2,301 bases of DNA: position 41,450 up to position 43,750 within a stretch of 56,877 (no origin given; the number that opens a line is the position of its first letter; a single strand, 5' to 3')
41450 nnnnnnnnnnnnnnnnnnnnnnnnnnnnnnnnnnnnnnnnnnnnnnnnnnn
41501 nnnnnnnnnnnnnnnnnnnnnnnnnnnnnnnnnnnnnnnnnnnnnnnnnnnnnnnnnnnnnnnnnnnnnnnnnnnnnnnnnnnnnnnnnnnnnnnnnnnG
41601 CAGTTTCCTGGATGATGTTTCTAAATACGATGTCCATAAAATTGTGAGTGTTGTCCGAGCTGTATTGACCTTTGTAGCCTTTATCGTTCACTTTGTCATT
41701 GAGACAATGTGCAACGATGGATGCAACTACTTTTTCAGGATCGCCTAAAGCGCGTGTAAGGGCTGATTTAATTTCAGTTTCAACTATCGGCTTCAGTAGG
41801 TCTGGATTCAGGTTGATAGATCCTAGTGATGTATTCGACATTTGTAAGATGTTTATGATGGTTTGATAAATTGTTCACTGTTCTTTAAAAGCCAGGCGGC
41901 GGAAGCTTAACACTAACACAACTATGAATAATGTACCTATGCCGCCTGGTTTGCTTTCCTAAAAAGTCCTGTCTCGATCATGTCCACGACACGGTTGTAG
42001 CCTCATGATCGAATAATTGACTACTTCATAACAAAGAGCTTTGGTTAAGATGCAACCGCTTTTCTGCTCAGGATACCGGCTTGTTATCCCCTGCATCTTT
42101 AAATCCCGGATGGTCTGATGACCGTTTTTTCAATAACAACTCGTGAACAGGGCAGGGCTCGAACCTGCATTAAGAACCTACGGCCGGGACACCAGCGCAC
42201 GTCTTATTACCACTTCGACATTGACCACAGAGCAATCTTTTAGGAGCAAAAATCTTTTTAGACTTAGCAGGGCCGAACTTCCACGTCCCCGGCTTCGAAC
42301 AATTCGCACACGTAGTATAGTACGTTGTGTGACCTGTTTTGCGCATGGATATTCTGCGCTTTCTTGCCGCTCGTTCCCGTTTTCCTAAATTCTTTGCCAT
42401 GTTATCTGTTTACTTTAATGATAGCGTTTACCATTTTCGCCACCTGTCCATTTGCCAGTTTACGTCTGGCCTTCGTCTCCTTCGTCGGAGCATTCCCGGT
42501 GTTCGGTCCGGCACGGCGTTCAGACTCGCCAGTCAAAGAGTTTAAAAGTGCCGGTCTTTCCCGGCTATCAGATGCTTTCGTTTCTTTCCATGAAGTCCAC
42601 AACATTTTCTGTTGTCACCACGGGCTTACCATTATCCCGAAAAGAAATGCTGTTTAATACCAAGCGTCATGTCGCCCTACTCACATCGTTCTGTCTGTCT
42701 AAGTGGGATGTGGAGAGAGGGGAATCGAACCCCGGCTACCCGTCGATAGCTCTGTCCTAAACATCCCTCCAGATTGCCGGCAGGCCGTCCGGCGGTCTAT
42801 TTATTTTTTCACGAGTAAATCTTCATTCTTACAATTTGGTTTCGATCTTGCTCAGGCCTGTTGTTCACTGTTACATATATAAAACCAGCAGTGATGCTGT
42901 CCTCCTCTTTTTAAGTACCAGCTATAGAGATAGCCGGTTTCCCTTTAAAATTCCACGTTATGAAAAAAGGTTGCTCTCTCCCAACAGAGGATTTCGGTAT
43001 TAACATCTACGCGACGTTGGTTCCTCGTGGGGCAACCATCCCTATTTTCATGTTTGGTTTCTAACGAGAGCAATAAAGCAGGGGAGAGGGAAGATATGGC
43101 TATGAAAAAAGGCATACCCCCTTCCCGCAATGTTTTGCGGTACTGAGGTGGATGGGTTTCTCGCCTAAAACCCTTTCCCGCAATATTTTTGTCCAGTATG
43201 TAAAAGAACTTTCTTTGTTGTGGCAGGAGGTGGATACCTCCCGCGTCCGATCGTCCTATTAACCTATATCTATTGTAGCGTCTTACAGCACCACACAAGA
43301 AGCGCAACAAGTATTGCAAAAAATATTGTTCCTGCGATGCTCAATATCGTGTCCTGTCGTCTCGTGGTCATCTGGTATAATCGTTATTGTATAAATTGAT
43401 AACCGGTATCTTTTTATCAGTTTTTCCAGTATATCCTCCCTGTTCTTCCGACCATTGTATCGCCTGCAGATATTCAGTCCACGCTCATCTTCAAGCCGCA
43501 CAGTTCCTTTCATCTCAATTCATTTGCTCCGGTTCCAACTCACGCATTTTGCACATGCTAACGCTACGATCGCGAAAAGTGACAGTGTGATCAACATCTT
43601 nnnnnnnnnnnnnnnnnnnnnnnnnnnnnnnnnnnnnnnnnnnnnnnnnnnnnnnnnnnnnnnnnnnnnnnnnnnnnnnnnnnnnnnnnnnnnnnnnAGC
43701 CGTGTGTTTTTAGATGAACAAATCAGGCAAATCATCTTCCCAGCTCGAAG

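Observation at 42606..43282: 677-nt ORF-free, highly structured segment in a tightly packed operon: candidate large ncRNA or origin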

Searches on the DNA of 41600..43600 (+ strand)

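Call 5: search_dna_similar(query=window:42400-43500:+, collection=phages, mode=near, max_rows=30)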
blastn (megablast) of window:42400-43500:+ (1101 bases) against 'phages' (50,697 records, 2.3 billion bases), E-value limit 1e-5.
No match.

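Call 6: search_rna_families(source=window, start=42300, end=43600, threshold=evalue, max_evalue=10, show_alignments=3)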
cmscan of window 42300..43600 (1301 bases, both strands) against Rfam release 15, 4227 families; matches with E-value up to 10: 7.
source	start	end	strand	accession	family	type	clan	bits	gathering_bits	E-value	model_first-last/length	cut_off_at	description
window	43281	43342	-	RF01534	TB10Cs4H4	Gene; snRNA; snoRNA; HACA-box;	-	17.9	50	1.7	1-66/66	no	Trypanosomatid snoRNA TB10Cs4H4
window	43122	43220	-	RF02861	IR_84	Gene; sRNA;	-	16.6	51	6.3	1-186/186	no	Neisseria sRNA 84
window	43417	43461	-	RF01140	sR20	Gene; snRNA; snoRNA; CD-box;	-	15.6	44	3.4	10-54/56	no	Small nucleolar RNA sR20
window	42711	42749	+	RF04351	Plastid-psbl-rps4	Cis-reg;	-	15.3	68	5.8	1-53/53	no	Plastid-psbl-rps4 3UTR RNA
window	43472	43547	-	RF01120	sR33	Gene; snRNA; snoRNA; CD-box;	-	14.1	37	6.1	1-55/55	no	Small nucleolar RNA sR33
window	43148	43209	-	RF02956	DUF2693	Gene; sRNA;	-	13.9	81.3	7.5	1-165/165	no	DUF2693 RNA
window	42719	42733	-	RF00023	tmRNA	Gene;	CL00001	13.3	47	0.0065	348-362/374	no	transfer-messenger RNA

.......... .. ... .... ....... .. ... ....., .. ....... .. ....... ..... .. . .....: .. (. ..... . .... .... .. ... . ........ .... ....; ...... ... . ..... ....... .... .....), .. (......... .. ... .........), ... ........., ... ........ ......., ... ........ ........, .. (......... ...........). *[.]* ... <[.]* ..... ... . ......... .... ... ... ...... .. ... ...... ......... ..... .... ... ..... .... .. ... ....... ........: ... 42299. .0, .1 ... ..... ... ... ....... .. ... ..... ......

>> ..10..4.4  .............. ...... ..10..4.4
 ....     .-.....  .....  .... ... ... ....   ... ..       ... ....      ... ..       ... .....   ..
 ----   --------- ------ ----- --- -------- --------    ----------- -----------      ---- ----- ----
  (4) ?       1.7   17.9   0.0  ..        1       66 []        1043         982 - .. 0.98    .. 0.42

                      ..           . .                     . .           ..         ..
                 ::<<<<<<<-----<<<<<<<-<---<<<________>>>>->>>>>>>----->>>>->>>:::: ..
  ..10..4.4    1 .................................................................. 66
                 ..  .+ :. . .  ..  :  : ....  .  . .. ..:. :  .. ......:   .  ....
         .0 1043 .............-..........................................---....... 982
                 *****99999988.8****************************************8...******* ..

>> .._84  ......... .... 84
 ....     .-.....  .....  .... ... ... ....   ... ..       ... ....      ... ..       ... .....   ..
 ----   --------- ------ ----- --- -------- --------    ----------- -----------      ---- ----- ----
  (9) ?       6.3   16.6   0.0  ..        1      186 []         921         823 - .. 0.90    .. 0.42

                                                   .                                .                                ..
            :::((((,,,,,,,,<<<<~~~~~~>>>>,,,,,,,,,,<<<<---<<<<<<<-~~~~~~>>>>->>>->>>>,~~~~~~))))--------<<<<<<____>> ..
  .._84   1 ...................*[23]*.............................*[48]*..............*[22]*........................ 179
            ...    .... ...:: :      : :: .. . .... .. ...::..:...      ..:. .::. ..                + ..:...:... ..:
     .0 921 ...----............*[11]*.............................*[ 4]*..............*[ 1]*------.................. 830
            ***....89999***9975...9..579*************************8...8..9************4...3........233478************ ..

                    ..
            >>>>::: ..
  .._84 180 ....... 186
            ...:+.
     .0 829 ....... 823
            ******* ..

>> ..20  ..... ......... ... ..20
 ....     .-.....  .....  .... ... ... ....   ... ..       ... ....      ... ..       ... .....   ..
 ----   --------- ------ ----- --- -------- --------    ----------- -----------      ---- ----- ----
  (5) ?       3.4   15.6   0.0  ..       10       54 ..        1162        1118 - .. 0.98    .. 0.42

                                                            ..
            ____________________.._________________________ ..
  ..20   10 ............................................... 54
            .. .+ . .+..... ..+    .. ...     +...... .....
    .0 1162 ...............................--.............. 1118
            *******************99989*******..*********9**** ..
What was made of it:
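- On tmRNA: Only model positions 348-362 (the T arm) match, at 13 bits (call 6).
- Checked: Rfam gives only a 13-bit tmRNA T-arm match (call 6).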

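Call 10: search_dna_similar(query=window:42400-43500:+, collection=phages, mode=distant, max_rows=30)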
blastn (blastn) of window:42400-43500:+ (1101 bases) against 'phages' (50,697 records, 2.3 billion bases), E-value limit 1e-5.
No match.
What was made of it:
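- Tried and rejected: Both the near and the distant mode found no match (calls 5, 10).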

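Call 52: build_rna_model(alignment_id=A2, structure=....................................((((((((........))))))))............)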
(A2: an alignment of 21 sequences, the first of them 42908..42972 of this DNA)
Model R1 built from alignment A2 (21 sequences, 72 columns); structure: as given.
model positions 65; base pairs 8; branch points 0; effective number of sequences 21; information 0.844 bits per position. Calibrated on 0.2 Mb of random sequence (short: E-values are rough).
structure used (alignment columns):
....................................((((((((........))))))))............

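Call 53: search_with_rna_model(model_id=R1, source=window, max_evalue=10, show_alignments=4)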
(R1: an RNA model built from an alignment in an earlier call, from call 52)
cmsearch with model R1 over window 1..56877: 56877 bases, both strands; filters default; matches with E-value up to 10: 6.
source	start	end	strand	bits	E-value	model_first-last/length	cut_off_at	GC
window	42907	42972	-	62.4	2.8e-13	1-65/65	no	0.35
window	23562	23626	-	12.4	0.24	11-65/65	no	0.38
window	47228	47250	+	10.1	0.8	33-56/65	no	0.52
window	22490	22516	+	9.1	1.4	33-62/65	no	0.56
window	45854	45869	+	9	1.5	1-65/65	no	0.19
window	4017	4029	-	8.6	1.9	1-65/65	no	0.15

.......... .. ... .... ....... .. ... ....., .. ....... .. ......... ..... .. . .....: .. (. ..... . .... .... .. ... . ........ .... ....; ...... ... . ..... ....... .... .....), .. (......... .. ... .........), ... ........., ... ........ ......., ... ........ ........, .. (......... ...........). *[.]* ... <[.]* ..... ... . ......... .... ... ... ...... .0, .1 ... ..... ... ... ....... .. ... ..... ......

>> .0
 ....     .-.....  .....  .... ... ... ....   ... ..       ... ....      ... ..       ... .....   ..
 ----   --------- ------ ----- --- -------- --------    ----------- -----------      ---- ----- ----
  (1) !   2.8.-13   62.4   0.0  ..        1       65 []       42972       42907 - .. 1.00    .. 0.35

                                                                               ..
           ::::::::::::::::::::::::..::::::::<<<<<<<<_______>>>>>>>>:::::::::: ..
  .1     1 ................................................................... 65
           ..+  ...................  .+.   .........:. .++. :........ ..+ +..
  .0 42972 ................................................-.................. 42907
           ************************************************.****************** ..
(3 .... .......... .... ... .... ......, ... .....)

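Call 60: search_with_rna_model(model_id=R1, sources=[window, L002, L004, L008, L011, L012, L013, L019, L025, L031, L040, L054, L056, L059, L069, L079, L083, L089, L092, L093, L102, L106, L108, L110, L111, L112, L114, L117, L118, L119, L120, L121, L122, L123, L124], max_evalue=0.01, make_alignment=true)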
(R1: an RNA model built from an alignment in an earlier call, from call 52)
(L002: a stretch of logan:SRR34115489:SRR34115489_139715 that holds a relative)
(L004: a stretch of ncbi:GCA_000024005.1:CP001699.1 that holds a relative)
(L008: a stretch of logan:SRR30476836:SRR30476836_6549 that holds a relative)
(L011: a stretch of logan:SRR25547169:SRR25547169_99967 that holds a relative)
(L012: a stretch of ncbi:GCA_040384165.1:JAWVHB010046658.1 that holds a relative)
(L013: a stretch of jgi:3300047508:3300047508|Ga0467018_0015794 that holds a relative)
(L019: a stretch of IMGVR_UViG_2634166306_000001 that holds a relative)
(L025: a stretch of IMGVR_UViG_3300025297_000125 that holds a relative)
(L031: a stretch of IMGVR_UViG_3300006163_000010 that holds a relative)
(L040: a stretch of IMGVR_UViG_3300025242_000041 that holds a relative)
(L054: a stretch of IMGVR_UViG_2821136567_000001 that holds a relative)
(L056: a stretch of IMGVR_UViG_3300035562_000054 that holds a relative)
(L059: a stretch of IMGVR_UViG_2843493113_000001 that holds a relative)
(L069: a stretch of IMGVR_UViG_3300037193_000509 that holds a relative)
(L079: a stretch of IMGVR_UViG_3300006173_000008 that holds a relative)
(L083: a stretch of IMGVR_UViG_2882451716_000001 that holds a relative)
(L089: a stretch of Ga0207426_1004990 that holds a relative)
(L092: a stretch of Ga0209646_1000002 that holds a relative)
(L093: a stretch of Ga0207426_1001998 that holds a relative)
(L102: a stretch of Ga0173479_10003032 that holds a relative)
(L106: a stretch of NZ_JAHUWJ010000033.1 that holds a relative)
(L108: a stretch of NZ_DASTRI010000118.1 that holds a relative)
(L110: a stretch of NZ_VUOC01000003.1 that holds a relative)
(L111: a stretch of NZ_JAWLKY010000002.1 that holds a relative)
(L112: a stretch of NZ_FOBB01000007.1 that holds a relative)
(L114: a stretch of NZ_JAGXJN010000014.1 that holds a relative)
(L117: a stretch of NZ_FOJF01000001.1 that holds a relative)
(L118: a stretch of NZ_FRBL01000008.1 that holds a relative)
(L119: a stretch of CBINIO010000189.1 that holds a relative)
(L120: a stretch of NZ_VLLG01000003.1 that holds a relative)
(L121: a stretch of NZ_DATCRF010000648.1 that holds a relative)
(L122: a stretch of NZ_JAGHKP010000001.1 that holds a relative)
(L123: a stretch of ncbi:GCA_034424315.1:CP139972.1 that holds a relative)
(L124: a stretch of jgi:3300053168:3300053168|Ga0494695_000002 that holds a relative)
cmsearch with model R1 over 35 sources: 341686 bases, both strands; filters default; matches with E-value up to 0.01: 36.
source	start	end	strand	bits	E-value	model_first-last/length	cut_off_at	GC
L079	9958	10023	+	67.9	8.5e-14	1-65/65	no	0.41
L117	4083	4150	+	67.4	1.1e-13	1-65/65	no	0.41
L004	4007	4071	+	66.8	1.6e-13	1-65/65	no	0.43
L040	1300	1367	-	65.9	2.6e-13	1-65/65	no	0.43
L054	7613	7677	-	63.5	9.1e-13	1-65/65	no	0.4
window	42907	42972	-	62.4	1.7e-12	1-65/65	no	0.35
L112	6357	6424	-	61.9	2.2e-12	1-65/65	no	0.35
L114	6761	6828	-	61.9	2.2e-12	1-65/65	no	0.35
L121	6673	6740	-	61.9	2.2e-12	1-65/65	no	0.35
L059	172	239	+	61.9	2.3e-12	1-65/65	no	0.41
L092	7969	8036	-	60.5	4.9e-12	1-65/65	no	0.37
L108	4786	4853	+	60.5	4.9e-12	1-65/65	no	0.37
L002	4318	4381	+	59.3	9.4e-12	1-65/65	no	0.45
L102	1142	1204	-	59.2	9.6e-12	1-65/65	no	0.38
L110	5750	5817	-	59.2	1e-11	1-65/65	no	0.37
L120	3491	3558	-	59.2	1e-11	1-65/65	no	0.37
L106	4539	4604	-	57.7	2.2e-11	1-65/65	no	0.5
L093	760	825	+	56.8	3.7e-11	1-65/65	no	0.36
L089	5970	6034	+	55.6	7e-11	1-65/65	no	0.4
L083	11833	11898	-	55.2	8.7e-11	1-65/65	no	0.5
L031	6100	6163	-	54.8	1.1e-10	1-65/65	no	0.36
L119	6596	6657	+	53.2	2.6e-10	1-65/65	no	0.4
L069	1697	1759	-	52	5.1e-10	1-65/65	no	0.41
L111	3210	3272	-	52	5.2e-10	1-65/65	no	0.41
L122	5665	5727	-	45.9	1.5e-08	1-65/65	no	0.48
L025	6226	6288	-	45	2.4e-08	1-65/65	no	0.37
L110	5542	5606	-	41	2.2e-07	1-65/65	no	0.42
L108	4998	5062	+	40.9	2.3e-07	1-65/65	no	0.45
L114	6549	6613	-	39.8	4.1e-07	1-65/65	no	0.43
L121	6460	6524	-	39.8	4.1e-07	1-65/65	no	0.43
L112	6144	6208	-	39.8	4.2e-07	1-65/65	no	0.43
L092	7757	7821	-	39.8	4.2e-07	1-65/65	no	0.45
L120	3278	3343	-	39.4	5.2e-07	1-65/65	no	0.45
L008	4441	4508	+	39.2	5.9e-07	1-65/65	no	0.4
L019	1342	1401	+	39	6.3e-07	1-65/65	no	0.52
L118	3279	3328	-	25.9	0.00085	1-65/65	no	0.32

Alignment A3: 36 matches aligned to the model, 79 columns, each read 5' to 3' on its own strand. Consensus structure (alignment columns), stored with it:
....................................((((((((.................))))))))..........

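Call 78: search_rna_families(source=window, start=41600, end=42750, threshold=evalue, max_evalue=10)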
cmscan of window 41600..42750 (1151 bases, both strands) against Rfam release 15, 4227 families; matches with E-value up to 10: 4.
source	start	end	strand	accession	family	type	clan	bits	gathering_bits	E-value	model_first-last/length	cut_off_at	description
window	42236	42421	+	RF01488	rli49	Gene; sRNA;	-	19.3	40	0.96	1-163/163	no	Listeria sRNA rli49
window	42144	42216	-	RF00005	tRNA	Gene; tRNA;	CL00001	16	29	4.1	1-71/71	no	tRNA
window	42711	42749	+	RF04351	Plastid-psbl-rps4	Cis-reg;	-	15.3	68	5.1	1-53/53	no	Plastid-psbl-rps4 3UTR RNA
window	42719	42733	-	RF00023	tmRNA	Gene;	CL00001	9.4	47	0.26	348-362/374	no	transfer-messenger RNA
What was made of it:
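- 42144..42216 (-): tRNA-like element 2, a decayed type-II-like tRNA. It overlaps the 3' end of the doubtful ORF 42170-42400. Rfam tRNA scores 16 bits against a threshold of 29 (call 78).
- On ROOL RNA: ROOL is not among the E <= 10 matches (calls 6, 78).
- On tRNA: Element 2 scores 16 bits against a threshold of 29 (calls 6, 78).
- There are two degenerate tRNAs (calls 6, 78). ORF 42170-42400 ends inside a tRNA remnant (call 78).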

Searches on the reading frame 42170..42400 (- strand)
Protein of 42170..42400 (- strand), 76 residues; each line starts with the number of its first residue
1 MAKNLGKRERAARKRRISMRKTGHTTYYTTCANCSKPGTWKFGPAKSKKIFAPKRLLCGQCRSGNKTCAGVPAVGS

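Call 9: search_protein_families(library=phrogs, proteins=[window:42170-42400:-], max_evalue=0.01)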
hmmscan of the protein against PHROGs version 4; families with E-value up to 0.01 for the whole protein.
window:42170-42400:- (76 aa): 0 families

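Call 79: search_protein_families(library=pfam, proteins=[window:42170-42400:-], max_evalue=0.1)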
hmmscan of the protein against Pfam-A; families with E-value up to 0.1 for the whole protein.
window:42170-42400:- (76 aa): 1 family
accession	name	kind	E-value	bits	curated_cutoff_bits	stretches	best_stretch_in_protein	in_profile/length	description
PF03804.19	DUF325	-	0.07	13.4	28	1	14-61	68-110/137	Viral proteins of unknown function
